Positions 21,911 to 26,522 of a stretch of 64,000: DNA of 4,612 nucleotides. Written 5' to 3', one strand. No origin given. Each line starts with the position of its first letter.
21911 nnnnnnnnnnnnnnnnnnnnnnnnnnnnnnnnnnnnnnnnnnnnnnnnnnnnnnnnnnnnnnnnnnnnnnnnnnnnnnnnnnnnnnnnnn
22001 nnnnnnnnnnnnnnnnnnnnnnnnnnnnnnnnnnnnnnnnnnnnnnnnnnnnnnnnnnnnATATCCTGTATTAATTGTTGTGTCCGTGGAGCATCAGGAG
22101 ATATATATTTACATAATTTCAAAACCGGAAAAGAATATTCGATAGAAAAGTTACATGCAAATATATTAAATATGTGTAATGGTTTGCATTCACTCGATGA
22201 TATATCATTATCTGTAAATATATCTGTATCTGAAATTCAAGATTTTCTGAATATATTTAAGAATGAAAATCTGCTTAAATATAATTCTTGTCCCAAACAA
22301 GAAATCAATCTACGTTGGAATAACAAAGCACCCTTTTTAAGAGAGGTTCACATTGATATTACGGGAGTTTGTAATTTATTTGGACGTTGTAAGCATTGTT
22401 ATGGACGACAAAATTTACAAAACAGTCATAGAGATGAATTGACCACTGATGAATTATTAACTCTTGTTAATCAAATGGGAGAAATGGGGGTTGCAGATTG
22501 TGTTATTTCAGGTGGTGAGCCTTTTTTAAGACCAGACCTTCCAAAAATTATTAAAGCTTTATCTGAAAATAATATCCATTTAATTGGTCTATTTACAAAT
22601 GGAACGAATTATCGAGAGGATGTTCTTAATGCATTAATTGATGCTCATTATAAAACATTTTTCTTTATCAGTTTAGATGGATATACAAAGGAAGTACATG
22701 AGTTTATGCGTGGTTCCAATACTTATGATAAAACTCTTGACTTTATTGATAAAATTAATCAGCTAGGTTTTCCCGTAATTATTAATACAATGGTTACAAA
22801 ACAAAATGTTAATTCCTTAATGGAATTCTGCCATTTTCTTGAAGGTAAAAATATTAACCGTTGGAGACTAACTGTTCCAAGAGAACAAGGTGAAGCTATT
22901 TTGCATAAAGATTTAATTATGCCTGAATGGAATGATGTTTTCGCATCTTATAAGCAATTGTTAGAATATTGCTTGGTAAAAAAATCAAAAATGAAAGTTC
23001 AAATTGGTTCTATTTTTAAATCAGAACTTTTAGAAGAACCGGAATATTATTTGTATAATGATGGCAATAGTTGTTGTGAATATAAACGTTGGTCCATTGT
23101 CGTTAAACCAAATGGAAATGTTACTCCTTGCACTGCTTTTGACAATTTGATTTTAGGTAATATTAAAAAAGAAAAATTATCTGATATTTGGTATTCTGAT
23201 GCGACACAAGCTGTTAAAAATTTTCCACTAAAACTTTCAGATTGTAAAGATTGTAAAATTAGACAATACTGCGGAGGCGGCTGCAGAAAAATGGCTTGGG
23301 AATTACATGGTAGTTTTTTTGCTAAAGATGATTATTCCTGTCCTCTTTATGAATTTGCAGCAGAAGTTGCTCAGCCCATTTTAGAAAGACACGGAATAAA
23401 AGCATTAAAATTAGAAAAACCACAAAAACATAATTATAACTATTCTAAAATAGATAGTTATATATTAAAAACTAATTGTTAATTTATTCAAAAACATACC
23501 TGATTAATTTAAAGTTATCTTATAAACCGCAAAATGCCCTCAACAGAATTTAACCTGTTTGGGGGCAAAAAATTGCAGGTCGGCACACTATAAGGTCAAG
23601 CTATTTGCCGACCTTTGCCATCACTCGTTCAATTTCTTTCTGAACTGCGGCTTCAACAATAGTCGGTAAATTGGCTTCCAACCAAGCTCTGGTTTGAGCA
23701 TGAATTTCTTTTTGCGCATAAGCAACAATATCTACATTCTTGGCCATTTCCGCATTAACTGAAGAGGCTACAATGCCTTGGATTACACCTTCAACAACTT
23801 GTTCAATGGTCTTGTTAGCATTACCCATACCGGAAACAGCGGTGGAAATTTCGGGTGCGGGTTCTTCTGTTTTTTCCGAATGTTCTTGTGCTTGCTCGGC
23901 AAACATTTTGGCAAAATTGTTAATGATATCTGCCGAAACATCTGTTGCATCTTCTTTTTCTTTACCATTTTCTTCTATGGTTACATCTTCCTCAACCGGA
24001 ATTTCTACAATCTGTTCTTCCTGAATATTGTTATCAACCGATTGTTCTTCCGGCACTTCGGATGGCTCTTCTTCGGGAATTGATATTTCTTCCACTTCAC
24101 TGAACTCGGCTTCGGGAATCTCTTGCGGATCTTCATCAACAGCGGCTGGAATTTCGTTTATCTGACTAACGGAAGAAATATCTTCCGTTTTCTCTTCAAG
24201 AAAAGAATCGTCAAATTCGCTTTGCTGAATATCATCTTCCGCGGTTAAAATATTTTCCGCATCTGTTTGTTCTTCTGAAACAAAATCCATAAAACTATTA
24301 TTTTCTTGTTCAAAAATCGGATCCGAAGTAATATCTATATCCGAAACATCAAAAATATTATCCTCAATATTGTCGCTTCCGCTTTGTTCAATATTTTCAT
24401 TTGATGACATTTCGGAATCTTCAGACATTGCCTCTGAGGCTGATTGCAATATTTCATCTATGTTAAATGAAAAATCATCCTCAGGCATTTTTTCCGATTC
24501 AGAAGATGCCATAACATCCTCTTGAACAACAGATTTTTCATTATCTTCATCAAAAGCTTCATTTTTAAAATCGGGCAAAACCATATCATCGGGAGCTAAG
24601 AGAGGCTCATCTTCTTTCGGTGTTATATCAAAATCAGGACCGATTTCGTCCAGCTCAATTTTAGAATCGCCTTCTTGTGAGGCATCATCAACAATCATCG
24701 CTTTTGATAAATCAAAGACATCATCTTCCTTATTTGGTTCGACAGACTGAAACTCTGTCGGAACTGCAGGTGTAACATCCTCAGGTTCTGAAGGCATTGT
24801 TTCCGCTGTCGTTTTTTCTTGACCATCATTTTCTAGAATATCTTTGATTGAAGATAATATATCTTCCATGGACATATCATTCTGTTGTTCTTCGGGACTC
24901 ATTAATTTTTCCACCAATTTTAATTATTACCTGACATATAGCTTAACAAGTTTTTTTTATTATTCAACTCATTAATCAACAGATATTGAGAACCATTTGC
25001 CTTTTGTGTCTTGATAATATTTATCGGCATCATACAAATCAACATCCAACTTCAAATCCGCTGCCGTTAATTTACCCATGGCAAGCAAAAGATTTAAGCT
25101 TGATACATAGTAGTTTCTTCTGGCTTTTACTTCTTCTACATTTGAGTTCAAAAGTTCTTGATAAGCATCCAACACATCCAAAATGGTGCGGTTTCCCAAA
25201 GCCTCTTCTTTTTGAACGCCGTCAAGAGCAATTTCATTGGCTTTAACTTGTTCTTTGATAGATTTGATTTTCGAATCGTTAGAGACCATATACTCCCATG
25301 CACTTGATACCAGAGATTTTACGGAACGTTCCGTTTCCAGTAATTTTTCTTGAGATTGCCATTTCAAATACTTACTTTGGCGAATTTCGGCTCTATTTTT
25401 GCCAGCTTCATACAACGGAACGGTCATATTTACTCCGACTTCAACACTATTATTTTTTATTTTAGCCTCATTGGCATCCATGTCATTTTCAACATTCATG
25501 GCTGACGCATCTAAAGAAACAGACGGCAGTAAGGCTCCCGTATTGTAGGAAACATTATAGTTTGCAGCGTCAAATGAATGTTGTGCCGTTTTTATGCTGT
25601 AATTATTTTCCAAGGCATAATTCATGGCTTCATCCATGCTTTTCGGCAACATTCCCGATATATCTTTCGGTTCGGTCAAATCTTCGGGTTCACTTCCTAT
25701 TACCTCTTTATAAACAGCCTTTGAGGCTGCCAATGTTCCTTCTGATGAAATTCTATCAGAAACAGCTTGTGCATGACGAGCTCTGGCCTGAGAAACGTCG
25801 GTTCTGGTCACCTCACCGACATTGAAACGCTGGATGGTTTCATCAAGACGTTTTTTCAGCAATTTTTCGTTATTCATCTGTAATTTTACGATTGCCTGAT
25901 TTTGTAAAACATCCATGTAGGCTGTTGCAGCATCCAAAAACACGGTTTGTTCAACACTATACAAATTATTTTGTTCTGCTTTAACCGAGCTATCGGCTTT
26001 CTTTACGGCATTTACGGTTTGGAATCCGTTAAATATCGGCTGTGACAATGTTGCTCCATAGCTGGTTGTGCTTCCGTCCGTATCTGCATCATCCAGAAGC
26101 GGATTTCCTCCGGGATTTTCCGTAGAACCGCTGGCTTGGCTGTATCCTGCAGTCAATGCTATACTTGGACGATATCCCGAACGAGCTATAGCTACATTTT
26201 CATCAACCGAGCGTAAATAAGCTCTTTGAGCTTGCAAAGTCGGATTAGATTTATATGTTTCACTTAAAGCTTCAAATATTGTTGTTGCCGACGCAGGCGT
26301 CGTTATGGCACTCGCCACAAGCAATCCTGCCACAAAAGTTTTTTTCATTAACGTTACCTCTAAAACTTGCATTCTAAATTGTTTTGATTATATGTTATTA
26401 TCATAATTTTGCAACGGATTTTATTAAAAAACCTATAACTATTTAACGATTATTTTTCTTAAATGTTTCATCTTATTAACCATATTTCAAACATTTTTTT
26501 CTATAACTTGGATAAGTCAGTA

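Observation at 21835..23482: Stand-alone RiPP-like pair: a cysteine-free 28-aa peptide gene, a leaky-terminator hairpin, and an RRE-radical SAM-SPASM maturase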

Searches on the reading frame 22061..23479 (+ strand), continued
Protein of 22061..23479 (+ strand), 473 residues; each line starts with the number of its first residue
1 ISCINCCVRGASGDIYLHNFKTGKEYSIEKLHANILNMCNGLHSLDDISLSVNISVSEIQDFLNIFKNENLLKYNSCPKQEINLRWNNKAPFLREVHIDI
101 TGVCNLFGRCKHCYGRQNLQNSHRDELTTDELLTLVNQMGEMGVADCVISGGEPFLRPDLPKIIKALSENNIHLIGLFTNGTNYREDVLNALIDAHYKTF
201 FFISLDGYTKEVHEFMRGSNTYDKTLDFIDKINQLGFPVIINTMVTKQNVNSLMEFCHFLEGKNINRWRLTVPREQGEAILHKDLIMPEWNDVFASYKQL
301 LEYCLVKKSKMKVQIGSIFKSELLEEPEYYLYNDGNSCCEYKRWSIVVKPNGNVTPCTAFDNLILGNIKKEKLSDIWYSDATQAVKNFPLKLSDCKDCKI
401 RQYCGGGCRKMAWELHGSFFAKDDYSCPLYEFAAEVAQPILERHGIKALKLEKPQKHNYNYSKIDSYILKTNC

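Call 67: search_protein_families(library=ncbifam, proteins=[L173:324-2504:+], max_evalue=1e-50)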
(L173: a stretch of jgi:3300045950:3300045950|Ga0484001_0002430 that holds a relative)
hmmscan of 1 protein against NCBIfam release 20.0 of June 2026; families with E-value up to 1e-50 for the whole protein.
L173:324-2504:+ (727 aa): 12 families
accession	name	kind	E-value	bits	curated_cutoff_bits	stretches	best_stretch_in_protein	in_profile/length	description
NF004349.1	PRK05729.1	equivalog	1.7e-296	986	704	1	3-716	2-697/860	valine--tRNA ligase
TIGR00422.1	valS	equivalog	3.2e-290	965.1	612.1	1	1-717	1-714/863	valine--tRNA ligase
NF011492.0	PRK14900.1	equivalog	3.7e-265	882.6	1783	1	4-722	12-724/1044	valine--tRNA ligase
NF009687.0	PRK13208.1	equivalog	1.2e-182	609.2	738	1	2-717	7-718/801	valine--tRNA ligase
TIGR00392.1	ileS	equivalog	8.5e-125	417.9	621.4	0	436-716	525-805/861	isoleucine--tRNA ligase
NF000540.1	alt_ValS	exception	3.4e-97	326.3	900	0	11-418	10-449/827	valine--tRNA ligase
NF000258.1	MupB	exception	2.4e-66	224.3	1900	0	434-716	499-775/1033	mupirocin-resistant isoleucine--tRNA ligase MupB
NF040702.1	ileS_w_GNAT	exception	1.9e-65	221.1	1999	0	442-706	701-961/1100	isoleucine--tRNA ligase, N-acetyltransferase domain-containing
NF000257.1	MupA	exception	4.6e-60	203.4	1900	0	433-704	494-764/1024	mupirocin-resistant isoleucine--tRNA ligase MupA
NF008957.0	PRK12300.1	subfamily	2.2e-59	201.4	677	0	6-235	5-243/946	leucine--tRNA ligase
TIGR00396.1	leuS_bact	equivalog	2.2e-51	175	548.4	0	522-702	603-759/843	leucine--tRNA ligase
TIGR00395.1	leuS_arch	equivalog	3.2e-51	174.4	648.5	0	11-232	4-234/938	leucine--tRNA ligase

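Call 68: find_encoding_contigs(protein=P0122, flank=3000, max_places=2)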
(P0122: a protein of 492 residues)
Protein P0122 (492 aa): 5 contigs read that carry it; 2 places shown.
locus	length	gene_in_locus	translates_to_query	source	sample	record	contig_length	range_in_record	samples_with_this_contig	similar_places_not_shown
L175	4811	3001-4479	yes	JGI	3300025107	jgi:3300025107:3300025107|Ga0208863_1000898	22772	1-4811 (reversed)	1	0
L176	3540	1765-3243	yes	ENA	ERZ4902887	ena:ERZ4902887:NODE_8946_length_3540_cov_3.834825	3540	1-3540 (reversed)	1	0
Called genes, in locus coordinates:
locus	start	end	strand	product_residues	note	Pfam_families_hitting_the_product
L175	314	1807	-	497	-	PF13495:Phage_int_SAM_4, PF00589:Phage_integrase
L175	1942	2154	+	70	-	PF15919:HicB_lk_antitox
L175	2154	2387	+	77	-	PF07927:HicA_toxin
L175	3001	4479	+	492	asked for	PF04055:Radical_SAM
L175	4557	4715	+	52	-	-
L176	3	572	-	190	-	?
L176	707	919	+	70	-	PF15919:HicB_lk_antitox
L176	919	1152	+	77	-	PF07927:HicA_toxin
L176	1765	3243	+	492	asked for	PF04055:Radical_SAM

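Call 69: find_encoding_contigs(protein=P0124, flank=3000, max_places=2)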
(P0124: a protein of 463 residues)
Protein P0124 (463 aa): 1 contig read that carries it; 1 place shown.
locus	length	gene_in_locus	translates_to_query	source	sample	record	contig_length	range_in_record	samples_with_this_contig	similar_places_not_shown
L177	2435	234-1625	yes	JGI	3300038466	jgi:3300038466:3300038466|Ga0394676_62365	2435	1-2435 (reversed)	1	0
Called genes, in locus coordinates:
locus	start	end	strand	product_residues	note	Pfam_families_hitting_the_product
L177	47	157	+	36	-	-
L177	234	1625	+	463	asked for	PF04055:Radical_SAM, PF13353:Fer4_12 (weak), PF13186:SPASM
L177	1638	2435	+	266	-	?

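Call 70: find_encoding_contigs(protein=P0130, flank=3000, max_places=2)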
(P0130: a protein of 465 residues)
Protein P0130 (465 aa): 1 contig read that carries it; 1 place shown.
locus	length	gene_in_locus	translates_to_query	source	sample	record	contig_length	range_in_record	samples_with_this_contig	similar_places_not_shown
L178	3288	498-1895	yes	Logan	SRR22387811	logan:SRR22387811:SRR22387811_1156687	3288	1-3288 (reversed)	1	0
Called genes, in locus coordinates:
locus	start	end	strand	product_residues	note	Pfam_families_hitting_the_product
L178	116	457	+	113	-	-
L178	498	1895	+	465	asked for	PF04055:Radical_SAM, PF13186:SPASM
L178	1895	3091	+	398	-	PF13528:Glyco_trans_1_3 (faint), PF06722:EryCIII-like_C, PF00201:UDPGT (weak), PF04101:Glyco_tran_28_C (weak)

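Call 76: find_encoding_contigs(protein=P0002, flank=4000, max_places=2)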
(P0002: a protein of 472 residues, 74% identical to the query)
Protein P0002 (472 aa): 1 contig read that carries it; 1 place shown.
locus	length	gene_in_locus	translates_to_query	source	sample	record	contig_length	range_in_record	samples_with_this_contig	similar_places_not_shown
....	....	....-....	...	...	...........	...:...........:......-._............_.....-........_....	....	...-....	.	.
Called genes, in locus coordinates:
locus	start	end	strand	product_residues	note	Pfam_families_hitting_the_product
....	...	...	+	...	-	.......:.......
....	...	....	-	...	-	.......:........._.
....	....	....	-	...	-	-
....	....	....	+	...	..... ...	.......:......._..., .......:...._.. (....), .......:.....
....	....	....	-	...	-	?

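Call 77: find_encoding_contigs(protein=P0005, flank=4000, max_places=2)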
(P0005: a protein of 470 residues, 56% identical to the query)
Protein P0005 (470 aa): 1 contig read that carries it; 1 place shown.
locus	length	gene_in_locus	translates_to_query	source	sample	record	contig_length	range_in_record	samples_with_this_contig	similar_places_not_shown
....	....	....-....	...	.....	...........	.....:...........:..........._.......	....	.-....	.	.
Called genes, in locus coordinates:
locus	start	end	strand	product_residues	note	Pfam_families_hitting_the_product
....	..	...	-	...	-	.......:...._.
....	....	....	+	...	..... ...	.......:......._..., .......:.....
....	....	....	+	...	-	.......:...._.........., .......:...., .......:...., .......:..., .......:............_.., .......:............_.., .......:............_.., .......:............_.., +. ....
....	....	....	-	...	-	?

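Call 84: search_protein_families(library=ncbifam, alignment_id=A1, max_evalue=1e-20)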
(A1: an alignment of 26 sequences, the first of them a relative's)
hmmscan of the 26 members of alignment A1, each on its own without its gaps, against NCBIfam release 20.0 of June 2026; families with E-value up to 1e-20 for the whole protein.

A. member 1, P0001 (476 aa): 23 families
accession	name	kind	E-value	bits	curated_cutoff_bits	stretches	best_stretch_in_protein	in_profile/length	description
NF045574.1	sacti_mat_StsB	exception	1.7e-39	135.9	625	1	90-421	89-405/466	StsB family radical SAM/SPASM domain sactipeptide maturase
TIGR04053.2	TIGR04053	equivalog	1.9e-35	122.8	395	1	99-303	10-213/366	TIGR04053 family radical SAM/SPASM domain-containing protein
TIGR04250.1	SCM_rSAM_ScmE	equivalog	2.9e-35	121.8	400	1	97-421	3-337/358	SynChlorMet cassette radical SAM/SPASM protein ScmE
TIGR04051.1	rSAM_NirJ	equivalog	1.7e-34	119.3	515.45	1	104-274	9-174/354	heme d1 biosynthesis radical SAM protein NirJ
TIGR02109.1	PQQ_syn_pqqE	equivalog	9.8e-33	113.6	381.35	1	101-433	11-333/358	pyrroloquinoline quinone biosynthesis protein PqqE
NF050035.1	rSAM_WgK_link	exception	2.3e-32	112.4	650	1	93-298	7-207/367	radical SAM/SPASM peptide maturase WgkB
TIGR04055.1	rSAM_NirJ2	equivalog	1.3e-30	107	500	1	103-428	6-321/326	putative heme d1 biosynthesis radical SAM protein NirJ2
TIGR04545.1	rSAM_ahbD_hemeb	equivalog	3.2e-30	105.7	500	1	102-429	5-335/339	heme b synthase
TIGR04054.1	rSAM_NirJ1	equivalog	1.2e-29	103.1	650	1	73-271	15-205/387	putative heme d1 biosynthesis radical SAM protein NirJ1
TIGR04133.1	rSAM_w_lipo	hypoth_equivalog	4.6e-28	98.2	425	1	95-411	22-331/350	TIGR04133 family radical SAM/SPASM protein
TIGR03962.1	mycofact_rSAM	equivalog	2.5e-27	95.9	265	1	101-414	16-316/339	mycofactocin radical SAM maturase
TIGR04347.1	pseudo_SAM_Halo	equivalog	1.2e-26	94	525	0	99-273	40-209/390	TIGR04347 family pseudo-SAM/SPASM protein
TIGR04546.1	rSAM_ahbC_deAc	equivalog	8.3e-26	90.7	650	0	101-287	43-226/390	12,18-didecarboxysiroheme deacetylase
TIGR04303.1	GeoRSP_rSAM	equivalog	1.6e-25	90.4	400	1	102-427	10-322/325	GeoRSP system radical SAM/SPASM protein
NF041298.1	rSAM_mat_DynA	equivalog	2e-24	86.2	450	1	103-441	7-351/356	dynobactin maturation radical SAM/SPASM protein DynA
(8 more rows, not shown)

B. families by the number of members that match (of 26 scanned): 35 families (the first 25 are shown)
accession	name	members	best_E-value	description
NF045574.1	sacti_mat_StsB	26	5.1e-43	StsB family radical SAM/SPASM domain sactipeptide maturase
TIGR04250.1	SCM_rSAM_ScmE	26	7.4e-42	SynChlorMet cassette radical SAM/SPASM protein ScmE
TIGR04053.2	TIGR04053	26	3.5e-40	TIGR04053 family radical SAM/SPASM domain-containing protein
TIGR04051.1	rSAM_NirJ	26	1.1e-39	heme d1 biosynthesis radical SAM protein NirJ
NF050035.1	rSAM_WgK_link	26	1.6e-39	radical SAM/SPASM peptide maturase WgkB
TIGR04545.1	rSAM_ahbD_hemeb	26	8.7e-38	heme b synthase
TIGR04055.1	rSAM_NirJ2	26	1.4e-35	putative heme d1 biosynthesis radical SAM protein NirJ2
TIGR02109.1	PQQ_syn_pqqE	26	7.2e-35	pyrroloquinoline quinone biosynthesis protein PqqE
TIGR03962.1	mycofact_rSAM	26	9.5e-33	mycofactocin radical SAM maturase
TIGR04054.1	rSAM_NirJ1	25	1.9e-36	putative heme d1 biosynthesis radical SAM protein NirJ1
TIGR04546.1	rSAM_ahbC_deAc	24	9.7e-30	12,18-didecarboxysiroheme deacetylase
TIGR04133.1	rSAM_w_lipo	22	3.2e-31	TIGR04133 family radical SAM/SPASM protein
TIGR04347.1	pseudo_SAM_Halo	21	1e-33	TIGR04347 family pseudo-SAM/SPASM protein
TIGR04303.1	GeoRSP_rSAM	19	1.7e-26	GeoRSP system radical SAM/SPASM protein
NF041298.1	rSAM_mat_DynA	17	1.3e-27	dynobactin maturation radical SAM/SPASM protein DynA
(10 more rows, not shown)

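Call 86: search_protein_families(library=padloc, proteins=[P0001, L011:6472-6900:+, L008:6467-7273:+], max_evalue=0.001)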
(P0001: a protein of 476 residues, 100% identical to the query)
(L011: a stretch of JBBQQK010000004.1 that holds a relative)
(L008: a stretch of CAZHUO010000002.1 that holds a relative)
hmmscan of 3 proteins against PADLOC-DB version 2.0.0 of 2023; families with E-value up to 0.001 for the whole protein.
P0001 (476 aa): 3 families
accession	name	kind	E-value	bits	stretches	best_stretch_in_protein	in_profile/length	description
PDLC02903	pVip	-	6.9e-17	59.8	1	100-273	3-168/257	Viperins not associated with kinases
PDLC02904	pVip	-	3.1e-16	57.7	1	103-340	9-231/262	Viperins associated with kinases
PDLC02905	pVip-kinase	-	1.6e-11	42.1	1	102-273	187-360/474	Viperin-kinase fusion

L011:6472-6900:+ (143 aa): 0 families

L008:6467-7273:+ (269 aa): 1 family
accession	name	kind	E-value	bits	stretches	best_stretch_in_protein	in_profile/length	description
PDLC04134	mad2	-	2.7e-23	80.6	1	34-159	276-401/492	mads_2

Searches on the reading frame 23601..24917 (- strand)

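Call 22: search_protein_families(library=pfam, proteins=[window:23601-24917:-], max_evalue=0.1)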
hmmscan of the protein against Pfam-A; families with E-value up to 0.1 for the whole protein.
window:23601-24917:- (438 aa): 1 family
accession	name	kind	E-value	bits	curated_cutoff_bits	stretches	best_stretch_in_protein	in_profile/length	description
PF10691.14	DUF2497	-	5.4e-07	30.4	27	1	408-433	49-74/75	Protein of unknown function (DUF2497)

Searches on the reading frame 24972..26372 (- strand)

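Call 22: search_protein_families(library=pfam, proteins=[window:24972-26372:-], max_evalue=0.1)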
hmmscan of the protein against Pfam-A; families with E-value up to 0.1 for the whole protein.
window:24972-26372:- (466 aa): 3 families
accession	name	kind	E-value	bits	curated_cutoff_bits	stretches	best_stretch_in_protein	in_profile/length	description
PF02321.23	OEP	-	1.1e-63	214.8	22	2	34-224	3-185/187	Outer membrane efflux protein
PF04222.17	DUF416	-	0.013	15.5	23.7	1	344-418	37-110/188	Protein of unknown function (DUF416)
PF12733.13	Cadherin-like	-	0.075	13.9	24.2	1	260-332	6-71/89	Cadherin-like beta sandwich domain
